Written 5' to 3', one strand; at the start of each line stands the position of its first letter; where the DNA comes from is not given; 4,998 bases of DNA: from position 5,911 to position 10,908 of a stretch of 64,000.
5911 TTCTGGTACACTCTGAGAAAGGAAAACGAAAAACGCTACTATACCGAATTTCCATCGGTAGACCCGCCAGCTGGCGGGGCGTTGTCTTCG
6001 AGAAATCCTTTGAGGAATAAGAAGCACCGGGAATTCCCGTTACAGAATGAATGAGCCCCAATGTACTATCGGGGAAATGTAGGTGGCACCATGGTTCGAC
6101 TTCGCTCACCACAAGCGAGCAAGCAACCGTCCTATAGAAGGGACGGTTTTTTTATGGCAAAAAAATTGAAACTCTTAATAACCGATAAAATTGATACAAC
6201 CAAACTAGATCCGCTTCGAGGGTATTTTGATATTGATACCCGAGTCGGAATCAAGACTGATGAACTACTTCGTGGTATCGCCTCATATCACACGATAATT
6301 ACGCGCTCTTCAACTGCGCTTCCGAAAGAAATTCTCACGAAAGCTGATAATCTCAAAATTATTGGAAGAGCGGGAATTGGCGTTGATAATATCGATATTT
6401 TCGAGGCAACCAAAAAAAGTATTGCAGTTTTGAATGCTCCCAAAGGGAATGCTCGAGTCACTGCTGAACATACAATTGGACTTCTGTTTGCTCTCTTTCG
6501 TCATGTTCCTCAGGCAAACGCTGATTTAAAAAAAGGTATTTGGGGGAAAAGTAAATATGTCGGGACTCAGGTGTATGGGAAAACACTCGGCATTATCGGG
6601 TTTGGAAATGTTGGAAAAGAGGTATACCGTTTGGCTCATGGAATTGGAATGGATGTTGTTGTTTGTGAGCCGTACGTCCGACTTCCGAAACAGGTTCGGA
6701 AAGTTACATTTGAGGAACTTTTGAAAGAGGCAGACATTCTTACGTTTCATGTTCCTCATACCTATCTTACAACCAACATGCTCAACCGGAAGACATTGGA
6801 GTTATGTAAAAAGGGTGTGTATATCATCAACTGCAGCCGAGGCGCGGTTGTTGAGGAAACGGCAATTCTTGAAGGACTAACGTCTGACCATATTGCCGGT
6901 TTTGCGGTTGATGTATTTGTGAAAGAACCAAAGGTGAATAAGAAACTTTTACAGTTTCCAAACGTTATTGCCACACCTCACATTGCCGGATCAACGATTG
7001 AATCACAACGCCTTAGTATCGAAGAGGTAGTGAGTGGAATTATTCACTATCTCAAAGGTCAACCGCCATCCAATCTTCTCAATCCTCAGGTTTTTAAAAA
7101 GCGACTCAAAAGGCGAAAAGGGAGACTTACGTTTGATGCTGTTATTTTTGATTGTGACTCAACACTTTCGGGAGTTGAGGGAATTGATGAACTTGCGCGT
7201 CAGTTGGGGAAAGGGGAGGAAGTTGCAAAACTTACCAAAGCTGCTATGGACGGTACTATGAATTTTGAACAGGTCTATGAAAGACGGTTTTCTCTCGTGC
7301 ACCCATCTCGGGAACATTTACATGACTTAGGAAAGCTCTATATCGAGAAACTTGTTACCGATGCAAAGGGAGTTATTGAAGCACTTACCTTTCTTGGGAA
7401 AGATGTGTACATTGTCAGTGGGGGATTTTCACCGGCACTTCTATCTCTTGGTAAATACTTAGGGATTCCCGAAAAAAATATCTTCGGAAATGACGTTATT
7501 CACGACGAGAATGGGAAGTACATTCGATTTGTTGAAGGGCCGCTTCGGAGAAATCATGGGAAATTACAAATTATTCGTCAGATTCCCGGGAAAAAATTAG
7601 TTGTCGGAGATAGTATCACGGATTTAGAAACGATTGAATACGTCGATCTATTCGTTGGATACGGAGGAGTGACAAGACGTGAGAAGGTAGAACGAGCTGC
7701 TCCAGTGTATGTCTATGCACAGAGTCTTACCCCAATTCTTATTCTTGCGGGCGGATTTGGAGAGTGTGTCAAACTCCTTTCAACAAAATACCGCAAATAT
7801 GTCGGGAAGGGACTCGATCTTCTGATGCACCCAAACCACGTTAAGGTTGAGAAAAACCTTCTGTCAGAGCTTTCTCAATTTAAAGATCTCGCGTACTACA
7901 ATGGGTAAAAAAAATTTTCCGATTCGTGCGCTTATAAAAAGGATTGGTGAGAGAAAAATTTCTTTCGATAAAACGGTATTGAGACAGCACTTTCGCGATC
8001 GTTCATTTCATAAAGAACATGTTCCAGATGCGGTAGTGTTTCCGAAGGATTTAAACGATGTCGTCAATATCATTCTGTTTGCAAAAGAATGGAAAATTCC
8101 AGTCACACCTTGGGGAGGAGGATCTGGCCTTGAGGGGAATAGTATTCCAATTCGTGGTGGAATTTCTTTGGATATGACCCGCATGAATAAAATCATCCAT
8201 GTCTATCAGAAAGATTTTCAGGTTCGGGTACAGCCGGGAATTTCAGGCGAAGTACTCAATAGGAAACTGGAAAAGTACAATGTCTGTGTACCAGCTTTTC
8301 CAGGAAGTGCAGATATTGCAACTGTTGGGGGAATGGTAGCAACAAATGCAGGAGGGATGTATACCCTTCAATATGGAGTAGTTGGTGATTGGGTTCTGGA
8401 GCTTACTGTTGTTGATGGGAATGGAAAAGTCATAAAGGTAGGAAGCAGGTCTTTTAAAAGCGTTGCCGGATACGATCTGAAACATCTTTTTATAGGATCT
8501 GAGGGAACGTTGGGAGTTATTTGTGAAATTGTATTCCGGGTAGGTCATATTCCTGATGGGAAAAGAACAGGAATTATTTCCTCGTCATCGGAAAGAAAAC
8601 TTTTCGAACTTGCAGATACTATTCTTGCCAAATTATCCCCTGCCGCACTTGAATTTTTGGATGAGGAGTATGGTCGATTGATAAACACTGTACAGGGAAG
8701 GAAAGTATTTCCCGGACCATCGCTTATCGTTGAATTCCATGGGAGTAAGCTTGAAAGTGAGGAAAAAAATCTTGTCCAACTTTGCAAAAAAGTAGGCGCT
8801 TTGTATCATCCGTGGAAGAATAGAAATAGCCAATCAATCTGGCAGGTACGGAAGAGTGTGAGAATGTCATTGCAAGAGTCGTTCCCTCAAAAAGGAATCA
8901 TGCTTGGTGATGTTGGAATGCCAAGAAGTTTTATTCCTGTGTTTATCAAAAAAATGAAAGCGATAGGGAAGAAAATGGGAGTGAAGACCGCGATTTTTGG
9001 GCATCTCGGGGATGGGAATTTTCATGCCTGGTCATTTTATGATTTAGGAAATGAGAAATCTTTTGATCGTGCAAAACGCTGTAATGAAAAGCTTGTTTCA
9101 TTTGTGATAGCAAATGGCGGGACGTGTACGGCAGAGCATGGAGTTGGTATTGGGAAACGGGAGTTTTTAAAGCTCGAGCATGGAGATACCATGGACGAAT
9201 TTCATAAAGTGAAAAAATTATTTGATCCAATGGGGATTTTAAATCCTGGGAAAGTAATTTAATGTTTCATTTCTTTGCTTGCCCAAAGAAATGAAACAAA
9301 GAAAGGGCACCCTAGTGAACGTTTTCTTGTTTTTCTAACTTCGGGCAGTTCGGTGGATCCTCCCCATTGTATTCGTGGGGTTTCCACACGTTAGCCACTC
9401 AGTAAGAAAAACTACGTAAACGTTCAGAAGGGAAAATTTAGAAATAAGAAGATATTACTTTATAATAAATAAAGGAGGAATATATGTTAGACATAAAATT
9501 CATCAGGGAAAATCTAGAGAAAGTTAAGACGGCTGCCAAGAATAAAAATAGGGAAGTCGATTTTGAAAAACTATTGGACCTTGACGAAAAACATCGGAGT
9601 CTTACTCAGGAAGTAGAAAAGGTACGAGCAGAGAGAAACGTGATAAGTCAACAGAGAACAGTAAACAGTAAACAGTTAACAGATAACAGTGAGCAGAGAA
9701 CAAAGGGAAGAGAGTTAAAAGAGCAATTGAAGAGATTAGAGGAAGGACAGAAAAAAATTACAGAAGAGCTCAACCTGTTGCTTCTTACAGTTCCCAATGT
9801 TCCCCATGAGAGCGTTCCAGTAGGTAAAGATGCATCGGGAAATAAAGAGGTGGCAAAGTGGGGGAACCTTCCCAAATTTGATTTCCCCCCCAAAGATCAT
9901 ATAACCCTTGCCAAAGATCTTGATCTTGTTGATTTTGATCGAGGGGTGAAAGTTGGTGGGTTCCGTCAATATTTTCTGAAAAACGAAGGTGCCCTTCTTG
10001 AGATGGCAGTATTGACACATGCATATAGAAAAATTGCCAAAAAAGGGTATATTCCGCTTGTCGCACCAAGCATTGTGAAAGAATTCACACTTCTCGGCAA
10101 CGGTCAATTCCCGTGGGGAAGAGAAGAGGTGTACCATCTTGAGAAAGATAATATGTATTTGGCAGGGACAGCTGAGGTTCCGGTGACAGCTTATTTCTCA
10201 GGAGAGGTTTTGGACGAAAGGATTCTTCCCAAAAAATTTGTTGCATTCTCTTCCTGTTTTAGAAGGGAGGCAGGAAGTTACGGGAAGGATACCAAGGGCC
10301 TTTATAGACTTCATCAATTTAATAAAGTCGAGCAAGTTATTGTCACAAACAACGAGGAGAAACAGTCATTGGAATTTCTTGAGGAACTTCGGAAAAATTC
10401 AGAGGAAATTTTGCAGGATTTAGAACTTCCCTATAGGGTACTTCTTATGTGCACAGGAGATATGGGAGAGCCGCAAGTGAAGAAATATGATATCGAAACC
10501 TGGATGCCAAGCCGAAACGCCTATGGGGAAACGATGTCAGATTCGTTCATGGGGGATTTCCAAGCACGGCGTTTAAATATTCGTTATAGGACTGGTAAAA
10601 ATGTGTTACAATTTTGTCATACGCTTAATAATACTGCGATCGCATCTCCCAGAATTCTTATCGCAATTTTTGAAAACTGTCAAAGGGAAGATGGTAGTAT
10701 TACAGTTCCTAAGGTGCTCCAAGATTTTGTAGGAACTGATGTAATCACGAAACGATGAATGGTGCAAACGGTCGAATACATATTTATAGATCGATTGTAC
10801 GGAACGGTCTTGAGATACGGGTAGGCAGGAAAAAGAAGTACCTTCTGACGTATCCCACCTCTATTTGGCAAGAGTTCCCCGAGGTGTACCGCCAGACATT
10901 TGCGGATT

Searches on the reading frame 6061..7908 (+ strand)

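Call 75: search_protein_families(library=pfam, proteins=[window:6061-7908:+], max_evalue=0.0001)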
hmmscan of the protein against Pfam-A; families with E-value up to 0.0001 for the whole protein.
window:6061-7908:+ (615 aa): 4 families
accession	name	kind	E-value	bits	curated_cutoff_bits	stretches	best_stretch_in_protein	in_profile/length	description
PF02826.25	2-Hacid_dh_C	-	6.2e-54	182.5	25.1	1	139-309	1-178/178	D-isomer specific 2-hydroxyacid dehydrogenase, NAD binding domain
PF00389.36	2-Hacid_dh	-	1e-27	96.8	24.6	1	39-341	2-134/134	D-isomer specific 2-hydroxyacid dehydrogenase, catalytic domain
PF00702.32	Hydrolase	-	1.2e-07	32.8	26.4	1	359-527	2-189/191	haloacid dehalogenase-like hydrolase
PF12710.13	HAD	-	1.9e-06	28.8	27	1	361-524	1-187/189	haloacid dehalogenase-like hydrolase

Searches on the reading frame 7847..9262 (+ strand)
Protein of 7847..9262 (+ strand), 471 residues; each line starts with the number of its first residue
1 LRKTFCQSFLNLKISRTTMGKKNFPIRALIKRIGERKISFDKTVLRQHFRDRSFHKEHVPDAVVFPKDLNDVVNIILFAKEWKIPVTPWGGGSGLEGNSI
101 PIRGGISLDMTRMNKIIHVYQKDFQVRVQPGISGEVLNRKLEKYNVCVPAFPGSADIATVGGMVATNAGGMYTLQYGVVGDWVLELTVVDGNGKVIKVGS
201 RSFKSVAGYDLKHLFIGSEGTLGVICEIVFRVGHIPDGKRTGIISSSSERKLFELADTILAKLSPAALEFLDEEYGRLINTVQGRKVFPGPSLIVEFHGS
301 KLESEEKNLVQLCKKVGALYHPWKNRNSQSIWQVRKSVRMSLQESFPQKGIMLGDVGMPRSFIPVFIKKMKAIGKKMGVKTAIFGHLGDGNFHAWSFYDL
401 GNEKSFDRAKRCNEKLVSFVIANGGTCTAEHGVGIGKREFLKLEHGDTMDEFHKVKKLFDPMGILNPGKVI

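Call 75: search_protein_families(library=pfam, proteins=[window:7847-9262:+], max_evalue=0.0001)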
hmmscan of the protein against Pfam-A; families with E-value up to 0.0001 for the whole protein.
window:7847-9262:+ (471 aa): 2 families
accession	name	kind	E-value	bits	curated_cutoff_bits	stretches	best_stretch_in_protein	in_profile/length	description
PF02913.24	FAD-oxidase_C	-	2.2e-40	139.4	21.2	1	241-470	7-248/248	FAD linked oxidases, C-terminal domain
PF01565.28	FAD_binding_4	-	3e-39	134.3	26.4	1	60-198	1-138/139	FAD binding domain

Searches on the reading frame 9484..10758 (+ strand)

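Call 75: search_protein_families(library=pfam, proteins=[window:9484-10758:+], max_evalue=0.0001)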
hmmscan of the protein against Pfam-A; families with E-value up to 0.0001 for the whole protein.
window:9484-10758:+ (424 aa): 2 families
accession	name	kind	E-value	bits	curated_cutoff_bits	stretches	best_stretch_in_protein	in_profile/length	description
PF00587.30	tRNA-synt_2b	-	2e-30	106.6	29.3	1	220-398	7-178/179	tRNA synthetase class II core domain (G, H, P, S and T)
PF02403.27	Seryl_tRNA_N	-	8.6e-23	81.1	28.2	1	1-107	1-108/108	Seryl-tRNA synthetase N-terminal domain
